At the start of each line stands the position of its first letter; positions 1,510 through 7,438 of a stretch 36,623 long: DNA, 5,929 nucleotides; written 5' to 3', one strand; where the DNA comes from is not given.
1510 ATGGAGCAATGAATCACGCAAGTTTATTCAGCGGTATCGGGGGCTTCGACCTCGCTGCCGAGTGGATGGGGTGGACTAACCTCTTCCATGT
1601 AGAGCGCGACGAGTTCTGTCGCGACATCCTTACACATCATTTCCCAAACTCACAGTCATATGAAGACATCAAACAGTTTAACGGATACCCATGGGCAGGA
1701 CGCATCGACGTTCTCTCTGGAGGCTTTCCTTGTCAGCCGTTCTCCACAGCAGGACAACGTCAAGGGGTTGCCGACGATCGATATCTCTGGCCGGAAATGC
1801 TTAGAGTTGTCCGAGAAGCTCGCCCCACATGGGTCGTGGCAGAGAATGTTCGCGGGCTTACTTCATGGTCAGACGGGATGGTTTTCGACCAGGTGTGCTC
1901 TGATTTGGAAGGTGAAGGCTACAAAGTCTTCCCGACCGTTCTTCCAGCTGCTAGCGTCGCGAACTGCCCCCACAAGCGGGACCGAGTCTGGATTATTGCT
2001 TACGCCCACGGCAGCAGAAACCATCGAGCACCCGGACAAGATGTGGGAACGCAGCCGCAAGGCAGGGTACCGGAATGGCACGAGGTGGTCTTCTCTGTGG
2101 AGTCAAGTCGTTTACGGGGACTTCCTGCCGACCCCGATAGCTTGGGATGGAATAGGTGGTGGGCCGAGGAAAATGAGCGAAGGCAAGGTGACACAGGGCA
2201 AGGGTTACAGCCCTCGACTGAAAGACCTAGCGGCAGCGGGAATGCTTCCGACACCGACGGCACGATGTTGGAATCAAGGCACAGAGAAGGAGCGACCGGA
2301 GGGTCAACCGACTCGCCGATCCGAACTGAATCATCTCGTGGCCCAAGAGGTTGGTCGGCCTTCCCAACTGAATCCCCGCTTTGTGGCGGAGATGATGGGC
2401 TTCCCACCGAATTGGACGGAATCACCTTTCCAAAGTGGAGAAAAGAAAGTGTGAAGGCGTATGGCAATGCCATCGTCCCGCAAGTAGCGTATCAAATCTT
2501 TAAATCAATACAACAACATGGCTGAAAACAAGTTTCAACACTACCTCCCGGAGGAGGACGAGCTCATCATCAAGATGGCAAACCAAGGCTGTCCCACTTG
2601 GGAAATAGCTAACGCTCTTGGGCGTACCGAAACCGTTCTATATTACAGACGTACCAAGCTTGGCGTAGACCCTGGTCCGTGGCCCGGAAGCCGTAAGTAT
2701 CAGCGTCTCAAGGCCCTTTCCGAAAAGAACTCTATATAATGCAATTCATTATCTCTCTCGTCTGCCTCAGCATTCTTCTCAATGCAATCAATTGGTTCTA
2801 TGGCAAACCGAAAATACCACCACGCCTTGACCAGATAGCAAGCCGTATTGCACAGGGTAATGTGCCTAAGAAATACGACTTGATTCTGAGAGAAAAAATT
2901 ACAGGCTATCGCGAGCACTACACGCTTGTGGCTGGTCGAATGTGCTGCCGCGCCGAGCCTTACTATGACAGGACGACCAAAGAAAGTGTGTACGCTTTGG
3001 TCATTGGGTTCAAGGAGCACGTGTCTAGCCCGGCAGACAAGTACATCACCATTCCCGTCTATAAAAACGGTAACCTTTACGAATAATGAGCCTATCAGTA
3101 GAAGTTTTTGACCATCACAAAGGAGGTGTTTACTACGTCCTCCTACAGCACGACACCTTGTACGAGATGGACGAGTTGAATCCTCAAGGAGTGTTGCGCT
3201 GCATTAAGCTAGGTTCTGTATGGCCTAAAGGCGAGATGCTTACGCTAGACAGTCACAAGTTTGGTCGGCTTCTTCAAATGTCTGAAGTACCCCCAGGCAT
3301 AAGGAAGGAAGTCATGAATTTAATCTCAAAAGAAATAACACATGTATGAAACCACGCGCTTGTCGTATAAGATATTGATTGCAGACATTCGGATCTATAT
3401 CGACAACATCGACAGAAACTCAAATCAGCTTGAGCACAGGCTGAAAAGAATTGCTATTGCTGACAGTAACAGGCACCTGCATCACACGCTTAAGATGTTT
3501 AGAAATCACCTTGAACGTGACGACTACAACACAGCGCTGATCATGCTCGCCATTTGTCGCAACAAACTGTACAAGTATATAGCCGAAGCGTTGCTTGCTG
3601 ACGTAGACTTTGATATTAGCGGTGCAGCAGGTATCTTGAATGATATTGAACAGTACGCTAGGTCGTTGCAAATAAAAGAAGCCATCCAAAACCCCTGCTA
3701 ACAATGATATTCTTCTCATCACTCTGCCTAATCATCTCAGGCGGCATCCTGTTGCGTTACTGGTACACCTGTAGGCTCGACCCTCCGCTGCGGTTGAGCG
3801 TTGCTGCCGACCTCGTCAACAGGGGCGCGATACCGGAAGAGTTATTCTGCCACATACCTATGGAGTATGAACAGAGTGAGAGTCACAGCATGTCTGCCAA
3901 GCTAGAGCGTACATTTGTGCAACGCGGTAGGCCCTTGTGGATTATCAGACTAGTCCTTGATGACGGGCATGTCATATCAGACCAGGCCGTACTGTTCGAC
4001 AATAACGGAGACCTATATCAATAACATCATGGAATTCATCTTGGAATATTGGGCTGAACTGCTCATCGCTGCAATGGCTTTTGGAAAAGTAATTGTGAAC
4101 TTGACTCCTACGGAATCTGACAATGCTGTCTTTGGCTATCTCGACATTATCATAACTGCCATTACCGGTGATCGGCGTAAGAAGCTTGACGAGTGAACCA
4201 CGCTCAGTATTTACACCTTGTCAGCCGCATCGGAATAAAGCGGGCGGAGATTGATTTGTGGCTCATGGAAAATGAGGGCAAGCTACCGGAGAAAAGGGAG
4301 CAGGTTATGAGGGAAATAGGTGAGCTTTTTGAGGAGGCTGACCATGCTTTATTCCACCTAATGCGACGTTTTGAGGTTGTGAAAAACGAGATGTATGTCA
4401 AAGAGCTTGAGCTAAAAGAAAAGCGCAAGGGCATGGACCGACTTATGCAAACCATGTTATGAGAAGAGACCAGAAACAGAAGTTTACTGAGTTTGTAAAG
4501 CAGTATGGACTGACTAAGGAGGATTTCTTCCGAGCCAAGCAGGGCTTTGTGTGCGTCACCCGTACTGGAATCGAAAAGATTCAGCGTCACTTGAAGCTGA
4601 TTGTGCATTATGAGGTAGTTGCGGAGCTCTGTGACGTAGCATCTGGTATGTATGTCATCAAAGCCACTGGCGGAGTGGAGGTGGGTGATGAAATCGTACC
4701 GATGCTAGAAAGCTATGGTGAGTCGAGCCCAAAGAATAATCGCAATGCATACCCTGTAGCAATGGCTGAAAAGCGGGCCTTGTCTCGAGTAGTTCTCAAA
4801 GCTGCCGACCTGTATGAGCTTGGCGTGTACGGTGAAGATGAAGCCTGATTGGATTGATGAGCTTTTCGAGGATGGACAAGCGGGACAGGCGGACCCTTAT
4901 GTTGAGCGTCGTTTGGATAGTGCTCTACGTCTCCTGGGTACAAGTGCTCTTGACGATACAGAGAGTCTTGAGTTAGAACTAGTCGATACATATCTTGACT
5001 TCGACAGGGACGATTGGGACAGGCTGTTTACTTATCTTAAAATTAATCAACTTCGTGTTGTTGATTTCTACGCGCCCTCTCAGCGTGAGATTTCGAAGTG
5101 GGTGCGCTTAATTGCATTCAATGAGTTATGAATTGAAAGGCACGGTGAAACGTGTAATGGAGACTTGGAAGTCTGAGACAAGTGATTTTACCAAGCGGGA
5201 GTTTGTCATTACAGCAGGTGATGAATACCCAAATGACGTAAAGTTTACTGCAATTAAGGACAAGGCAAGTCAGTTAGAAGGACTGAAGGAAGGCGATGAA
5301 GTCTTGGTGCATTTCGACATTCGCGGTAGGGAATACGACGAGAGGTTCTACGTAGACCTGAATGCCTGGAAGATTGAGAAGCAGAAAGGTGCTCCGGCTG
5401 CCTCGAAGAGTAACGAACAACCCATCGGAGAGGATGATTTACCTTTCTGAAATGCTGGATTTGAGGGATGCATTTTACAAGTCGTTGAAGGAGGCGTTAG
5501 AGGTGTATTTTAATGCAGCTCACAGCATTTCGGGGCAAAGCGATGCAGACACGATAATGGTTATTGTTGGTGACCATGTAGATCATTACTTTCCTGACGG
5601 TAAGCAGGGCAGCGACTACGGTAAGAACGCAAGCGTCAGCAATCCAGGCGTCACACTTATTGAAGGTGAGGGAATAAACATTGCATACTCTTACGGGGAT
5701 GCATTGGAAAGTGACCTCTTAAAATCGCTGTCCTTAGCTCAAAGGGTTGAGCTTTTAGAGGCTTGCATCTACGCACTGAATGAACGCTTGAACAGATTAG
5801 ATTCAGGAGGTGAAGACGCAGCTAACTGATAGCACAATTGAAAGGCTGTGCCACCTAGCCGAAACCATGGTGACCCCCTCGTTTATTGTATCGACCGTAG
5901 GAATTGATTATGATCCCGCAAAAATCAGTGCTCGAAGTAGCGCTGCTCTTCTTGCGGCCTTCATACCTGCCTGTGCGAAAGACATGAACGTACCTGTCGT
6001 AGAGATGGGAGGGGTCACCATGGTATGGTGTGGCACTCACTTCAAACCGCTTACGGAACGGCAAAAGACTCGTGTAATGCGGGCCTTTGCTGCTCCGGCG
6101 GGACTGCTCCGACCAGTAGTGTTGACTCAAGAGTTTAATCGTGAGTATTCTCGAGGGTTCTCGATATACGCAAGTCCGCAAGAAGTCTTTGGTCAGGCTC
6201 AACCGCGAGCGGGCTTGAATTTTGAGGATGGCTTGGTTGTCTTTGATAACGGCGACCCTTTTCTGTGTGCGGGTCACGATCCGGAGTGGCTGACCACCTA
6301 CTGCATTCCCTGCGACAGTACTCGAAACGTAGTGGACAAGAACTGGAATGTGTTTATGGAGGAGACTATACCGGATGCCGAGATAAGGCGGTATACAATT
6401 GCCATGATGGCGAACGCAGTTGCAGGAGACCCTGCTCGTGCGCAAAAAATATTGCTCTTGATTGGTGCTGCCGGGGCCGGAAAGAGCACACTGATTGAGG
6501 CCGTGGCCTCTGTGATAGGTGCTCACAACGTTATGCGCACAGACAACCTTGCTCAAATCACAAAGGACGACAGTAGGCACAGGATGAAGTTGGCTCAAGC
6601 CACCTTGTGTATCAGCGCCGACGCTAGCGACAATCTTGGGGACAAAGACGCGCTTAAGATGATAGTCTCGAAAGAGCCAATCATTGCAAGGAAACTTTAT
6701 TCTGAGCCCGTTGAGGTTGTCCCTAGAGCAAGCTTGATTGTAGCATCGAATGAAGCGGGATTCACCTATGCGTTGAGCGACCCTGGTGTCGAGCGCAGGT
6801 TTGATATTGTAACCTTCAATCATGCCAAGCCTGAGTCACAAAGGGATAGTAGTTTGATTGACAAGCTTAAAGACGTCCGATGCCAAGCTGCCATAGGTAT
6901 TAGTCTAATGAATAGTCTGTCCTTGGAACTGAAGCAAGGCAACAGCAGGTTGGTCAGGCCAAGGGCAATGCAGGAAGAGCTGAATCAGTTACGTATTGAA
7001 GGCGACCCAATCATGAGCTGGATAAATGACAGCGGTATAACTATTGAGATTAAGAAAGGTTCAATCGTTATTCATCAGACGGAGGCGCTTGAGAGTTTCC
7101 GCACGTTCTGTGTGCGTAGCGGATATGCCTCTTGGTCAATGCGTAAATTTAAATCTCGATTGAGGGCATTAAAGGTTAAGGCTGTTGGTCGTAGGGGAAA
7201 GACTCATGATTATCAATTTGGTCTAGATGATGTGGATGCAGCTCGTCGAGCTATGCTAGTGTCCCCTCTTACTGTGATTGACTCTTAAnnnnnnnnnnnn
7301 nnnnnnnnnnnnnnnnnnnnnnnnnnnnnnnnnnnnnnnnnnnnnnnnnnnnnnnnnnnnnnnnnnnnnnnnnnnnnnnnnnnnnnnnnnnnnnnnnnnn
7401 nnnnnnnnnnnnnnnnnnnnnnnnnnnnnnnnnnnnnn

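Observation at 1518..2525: Methyltransferase locus with two long overlapping stop-free frames, each carrying different C5-MTase-type motifs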

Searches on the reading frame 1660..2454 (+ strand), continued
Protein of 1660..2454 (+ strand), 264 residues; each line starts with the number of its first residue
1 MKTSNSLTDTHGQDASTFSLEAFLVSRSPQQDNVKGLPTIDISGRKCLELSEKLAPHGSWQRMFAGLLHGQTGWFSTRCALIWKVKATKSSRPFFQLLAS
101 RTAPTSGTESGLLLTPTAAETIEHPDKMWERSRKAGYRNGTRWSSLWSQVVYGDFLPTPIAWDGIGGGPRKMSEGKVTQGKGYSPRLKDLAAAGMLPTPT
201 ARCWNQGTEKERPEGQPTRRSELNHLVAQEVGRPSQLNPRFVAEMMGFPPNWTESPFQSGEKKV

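Call 79: search_protein_representatives(alignment_id=A1)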
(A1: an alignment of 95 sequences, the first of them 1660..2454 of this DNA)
Query: 95 sequences, 328 profile positions. Proteins with E-value up to 0.001 (for the whole library): 24809; up to 1e-10: 9284; up to 1e-30: 2036. The best 150 are listed.
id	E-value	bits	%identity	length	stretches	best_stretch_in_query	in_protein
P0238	3.2e-124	430.8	-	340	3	42-255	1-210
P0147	8.2e-120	416.3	-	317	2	42-257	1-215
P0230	2.4e-118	411.5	-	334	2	15-252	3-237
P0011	1.0e-116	406.1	-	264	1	46-308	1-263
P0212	7.3e-116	403.3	-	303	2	48-258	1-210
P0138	2.1e-115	401.8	-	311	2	47-256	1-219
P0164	1.9e-114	398.7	-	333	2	46-263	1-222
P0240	4.8e-114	397.4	-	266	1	46-315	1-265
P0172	5.5e-113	393.9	-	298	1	46-316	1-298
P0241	3.4e-112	391.3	-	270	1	46-315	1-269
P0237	5.3e-112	390.6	-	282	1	22-309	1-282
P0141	9.9e-112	389.7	-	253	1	46-308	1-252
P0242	1.4e-108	379.4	-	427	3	5-174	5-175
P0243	2.7e-108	378.4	-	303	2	57-255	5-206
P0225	3.3e-108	378.2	-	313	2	46-254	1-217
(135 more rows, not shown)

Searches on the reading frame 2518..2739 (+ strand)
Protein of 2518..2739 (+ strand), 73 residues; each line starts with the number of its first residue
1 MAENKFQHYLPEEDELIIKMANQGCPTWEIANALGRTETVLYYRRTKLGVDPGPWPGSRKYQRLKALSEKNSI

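Call 69: search_protein_families(library=phrogs, proteins=[window:2518-2739:+], max_evalue=0.00001)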
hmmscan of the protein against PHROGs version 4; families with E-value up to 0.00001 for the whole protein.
window:2518-2739:+ (73 aa): 1 family
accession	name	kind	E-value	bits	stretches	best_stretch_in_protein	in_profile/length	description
phrog_323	-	transcription regulation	6.8e-08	33.4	1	9-51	149-191/319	transcriptional regulator, D5-like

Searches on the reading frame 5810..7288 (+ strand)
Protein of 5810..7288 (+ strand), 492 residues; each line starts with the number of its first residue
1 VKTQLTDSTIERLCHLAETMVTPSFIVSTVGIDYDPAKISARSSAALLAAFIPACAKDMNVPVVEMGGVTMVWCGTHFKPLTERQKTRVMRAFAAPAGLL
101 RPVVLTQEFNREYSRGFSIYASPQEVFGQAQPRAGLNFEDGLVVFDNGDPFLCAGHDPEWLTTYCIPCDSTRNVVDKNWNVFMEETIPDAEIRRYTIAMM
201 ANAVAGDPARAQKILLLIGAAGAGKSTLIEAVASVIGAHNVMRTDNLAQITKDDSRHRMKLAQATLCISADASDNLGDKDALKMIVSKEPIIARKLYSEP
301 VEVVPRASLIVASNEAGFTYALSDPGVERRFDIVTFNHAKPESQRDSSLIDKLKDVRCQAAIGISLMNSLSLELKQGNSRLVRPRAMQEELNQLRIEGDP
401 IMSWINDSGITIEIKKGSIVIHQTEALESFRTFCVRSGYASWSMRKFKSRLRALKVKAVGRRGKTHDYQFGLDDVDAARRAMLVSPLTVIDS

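Call 69: search_protein_families(library=phrogs, proteins=[window:5810-7288:+], max_evalue=0.00001)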
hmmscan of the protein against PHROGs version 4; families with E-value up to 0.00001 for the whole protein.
window:5810-7288:+ (492 aa): 10 families
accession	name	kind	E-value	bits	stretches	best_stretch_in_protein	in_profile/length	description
phrog_1156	-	DNA, RNA and nucleotide metabolism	1.9e-35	123.6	1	131-463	467-814/855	DNA primase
phrog_1829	-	DNA, RNA and nucleotide metabolism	2.6e-33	116.2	1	136-452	431-734/772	DNA primase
phrog_864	-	DNA, RNA and nucleotide metabolism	8.9e-32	111.5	1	155-480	307-631/1064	DNA primase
phrog_6088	-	DNA, RNA and nucleotide metabolism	4.4e-27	95.8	1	136-464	433-754/772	DNA primase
phrog_7601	-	unknown function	6.9e-23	82.5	1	199-457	8-256/289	-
phrog_2478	-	DNA, RNA and nucleotide metabolism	6.6e-18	65.2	1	136-454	509-821/854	DNA polymerase/primase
phrog_1883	-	DNA, RNA and nucleotide metabolism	7.3e-11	42.1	1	163-452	446-727/756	DNA helicase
phrog_2249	-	DNA, RNA and nucleotide metabolism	7.4e-11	42.4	1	125-457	445-762/802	DNA primase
phrog_4210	-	DNA, RNA and nucleotide metabolism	4.4e-08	32.4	1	200-353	164-317/1304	DNA polymerase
phrog_16213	-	DNA, RNA and nucleotide metabolism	9.7e-06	25.1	0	136-318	316-501/732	DNA primase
